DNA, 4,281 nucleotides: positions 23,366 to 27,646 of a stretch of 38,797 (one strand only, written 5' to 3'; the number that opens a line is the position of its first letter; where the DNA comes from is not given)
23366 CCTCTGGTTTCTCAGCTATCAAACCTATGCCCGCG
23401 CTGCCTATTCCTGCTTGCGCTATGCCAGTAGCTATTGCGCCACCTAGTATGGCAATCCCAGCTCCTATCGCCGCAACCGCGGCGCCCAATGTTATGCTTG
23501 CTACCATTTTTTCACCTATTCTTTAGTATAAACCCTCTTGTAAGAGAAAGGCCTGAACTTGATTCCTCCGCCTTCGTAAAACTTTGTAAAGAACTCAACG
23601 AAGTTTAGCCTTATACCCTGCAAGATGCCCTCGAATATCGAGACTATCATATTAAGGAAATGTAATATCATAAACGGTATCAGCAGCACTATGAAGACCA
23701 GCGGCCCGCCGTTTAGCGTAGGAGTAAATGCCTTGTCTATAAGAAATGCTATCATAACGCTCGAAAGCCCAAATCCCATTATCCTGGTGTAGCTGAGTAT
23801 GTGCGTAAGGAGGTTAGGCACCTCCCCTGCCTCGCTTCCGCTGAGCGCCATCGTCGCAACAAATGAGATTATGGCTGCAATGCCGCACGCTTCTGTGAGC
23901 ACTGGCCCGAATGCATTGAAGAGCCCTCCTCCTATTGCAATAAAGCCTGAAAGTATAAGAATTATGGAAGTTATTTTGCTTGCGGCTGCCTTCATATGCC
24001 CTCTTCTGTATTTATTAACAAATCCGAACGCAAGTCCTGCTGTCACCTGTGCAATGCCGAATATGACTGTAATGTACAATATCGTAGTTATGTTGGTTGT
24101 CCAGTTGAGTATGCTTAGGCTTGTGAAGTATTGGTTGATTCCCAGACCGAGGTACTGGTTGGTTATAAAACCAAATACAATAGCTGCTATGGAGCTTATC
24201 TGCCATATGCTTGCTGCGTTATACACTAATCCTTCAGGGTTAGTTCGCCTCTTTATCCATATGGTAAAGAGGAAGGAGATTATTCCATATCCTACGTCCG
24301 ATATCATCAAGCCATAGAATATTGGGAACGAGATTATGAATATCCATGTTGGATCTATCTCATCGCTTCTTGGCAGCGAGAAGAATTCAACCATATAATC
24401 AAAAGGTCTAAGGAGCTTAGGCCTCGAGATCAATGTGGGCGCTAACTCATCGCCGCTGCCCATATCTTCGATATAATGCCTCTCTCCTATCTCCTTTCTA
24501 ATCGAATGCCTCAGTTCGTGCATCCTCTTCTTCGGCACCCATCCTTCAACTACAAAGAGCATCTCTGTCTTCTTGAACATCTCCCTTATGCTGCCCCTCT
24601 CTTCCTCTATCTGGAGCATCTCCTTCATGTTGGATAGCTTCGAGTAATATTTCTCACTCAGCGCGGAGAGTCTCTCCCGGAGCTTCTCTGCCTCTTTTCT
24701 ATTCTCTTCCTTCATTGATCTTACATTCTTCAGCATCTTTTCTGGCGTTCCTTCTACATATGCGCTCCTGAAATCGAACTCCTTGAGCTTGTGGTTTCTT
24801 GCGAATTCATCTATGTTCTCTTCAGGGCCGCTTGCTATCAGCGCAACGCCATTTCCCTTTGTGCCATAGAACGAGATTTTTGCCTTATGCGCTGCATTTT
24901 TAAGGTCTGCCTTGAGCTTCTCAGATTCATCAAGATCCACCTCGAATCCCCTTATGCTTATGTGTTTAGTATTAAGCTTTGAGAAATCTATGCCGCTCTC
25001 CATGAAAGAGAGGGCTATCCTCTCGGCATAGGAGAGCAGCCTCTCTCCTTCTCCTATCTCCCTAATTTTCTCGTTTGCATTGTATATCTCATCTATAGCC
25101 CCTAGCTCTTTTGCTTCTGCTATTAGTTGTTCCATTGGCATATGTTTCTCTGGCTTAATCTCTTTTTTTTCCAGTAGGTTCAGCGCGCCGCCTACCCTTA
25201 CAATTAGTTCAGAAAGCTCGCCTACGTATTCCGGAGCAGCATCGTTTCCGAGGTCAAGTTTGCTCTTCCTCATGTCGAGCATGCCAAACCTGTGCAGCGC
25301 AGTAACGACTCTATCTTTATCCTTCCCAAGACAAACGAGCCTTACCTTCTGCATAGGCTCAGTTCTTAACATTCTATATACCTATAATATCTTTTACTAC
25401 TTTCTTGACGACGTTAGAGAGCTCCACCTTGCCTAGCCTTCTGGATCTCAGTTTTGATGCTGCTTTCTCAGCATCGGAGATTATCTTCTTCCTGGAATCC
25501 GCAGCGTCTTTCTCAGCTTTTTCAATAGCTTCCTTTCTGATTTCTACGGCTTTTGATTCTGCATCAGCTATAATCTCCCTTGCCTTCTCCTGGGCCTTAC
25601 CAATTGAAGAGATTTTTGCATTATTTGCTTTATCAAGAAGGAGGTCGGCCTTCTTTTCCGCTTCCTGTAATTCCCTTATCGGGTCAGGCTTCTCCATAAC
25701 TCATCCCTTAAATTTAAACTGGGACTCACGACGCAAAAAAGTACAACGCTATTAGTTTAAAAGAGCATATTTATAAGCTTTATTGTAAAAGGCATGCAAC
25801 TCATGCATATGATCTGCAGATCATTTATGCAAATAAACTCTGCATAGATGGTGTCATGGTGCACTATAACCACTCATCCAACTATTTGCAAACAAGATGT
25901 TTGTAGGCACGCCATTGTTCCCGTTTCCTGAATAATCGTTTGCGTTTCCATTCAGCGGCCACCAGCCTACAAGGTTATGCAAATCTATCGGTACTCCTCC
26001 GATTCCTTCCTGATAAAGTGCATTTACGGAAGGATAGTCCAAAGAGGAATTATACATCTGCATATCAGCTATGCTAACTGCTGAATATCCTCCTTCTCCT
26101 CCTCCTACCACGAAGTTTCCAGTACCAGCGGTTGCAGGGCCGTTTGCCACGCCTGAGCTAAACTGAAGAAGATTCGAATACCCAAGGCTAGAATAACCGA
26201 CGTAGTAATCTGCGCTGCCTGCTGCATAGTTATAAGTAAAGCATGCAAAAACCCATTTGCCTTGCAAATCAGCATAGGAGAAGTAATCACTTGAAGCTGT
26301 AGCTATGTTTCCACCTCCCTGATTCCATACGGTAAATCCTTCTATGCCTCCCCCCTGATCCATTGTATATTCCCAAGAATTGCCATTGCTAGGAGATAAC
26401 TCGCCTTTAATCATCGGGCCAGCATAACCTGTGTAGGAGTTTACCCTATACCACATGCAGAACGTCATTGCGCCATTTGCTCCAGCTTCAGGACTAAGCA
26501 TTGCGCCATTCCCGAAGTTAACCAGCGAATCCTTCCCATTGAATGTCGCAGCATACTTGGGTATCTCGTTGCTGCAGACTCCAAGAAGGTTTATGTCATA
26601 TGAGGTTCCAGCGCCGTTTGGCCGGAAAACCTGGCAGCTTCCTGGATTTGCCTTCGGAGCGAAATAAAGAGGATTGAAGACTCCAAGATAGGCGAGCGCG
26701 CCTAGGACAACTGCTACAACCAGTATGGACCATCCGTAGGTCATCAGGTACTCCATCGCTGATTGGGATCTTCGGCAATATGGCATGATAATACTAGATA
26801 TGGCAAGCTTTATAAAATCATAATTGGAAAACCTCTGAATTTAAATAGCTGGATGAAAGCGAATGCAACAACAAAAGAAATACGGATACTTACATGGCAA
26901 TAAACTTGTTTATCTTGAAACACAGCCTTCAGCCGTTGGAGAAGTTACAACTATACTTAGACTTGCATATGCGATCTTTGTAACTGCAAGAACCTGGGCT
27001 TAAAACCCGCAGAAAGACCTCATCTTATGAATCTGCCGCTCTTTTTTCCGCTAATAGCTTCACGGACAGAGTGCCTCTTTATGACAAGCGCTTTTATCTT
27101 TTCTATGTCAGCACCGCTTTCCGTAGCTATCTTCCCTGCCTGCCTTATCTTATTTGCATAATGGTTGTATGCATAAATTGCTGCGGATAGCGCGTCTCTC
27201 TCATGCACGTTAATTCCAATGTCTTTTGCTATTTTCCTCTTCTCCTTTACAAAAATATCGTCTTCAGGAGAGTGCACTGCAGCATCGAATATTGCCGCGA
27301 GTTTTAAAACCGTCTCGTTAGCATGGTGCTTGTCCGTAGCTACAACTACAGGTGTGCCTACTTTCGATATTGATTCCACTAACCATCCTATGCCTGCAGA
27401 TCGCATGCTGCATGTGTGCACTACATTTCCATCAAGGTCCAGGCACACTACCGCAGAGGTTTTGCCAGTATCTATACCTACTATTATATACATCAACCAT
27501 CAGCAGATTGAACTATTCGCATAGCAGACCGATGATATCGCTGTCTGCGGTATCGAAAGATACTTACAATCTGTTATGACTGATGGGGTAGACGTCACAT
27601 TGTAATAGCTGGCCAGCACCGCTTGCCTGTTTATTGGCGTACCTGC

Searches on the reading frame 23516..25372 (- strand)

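Call 31: search_protein_families(library=pfam, max_evalue=0.01, proteins=[window:23516-25372:-])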
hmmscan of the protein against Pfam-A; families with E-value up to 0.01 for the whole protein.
window:23516-25372:- (618 aa): 1 family
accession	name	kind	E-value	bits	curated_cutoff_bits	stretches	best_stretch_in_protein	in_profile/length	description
PF01496.24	V_ATPase_I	-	1.9e-26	92.7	30.7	2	210-376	244-416/815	V-type ATPase 116kDa subunit family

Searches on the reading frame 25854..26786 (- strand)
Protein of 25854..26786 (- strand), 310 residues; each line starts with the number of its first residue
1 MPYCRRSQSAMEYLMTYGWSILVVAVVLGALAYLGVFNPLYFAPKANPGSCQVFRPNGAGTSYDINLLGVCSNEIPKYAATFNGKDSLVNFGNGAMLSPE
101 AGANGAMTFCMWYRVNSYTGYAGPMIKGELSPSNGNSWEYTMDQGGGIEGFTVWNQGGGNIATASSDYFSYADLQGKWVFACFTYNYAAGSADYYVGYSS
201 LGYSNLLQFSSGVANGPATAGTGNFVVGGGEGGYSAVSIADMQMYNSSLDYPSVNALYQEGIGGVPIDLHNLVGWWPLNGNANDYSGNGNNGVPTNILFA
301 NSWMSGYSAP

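Call 30: search_protein_families(library=pfam, max_evalue=0.01, proteins=[window:25854-26786:-])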
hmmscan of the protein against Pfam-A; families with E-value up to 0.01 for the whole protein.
window:25854-26786:- (310 aa): 0 families

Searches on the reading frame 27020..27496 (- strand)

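Call 31: search_protein_families(library=pfam, max_evalue=0.01, proteins=[window:27020-27496:-])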
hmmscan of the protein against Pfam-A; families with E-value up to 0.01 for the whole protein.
window:27020-27496:- (158 aa): 2 families
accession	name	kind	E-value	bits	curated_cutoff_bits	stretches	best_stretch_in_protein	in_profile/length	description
PF04312.18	DUF460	-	5.3e-31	107.6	28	1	3-106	31-135/135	Protein of unknown function (DUF460)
PF21835.1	YIEGIA_cap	-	0.00042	20.4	24.1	1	47-82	18-53/58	Capping complex subunit for YIEGIA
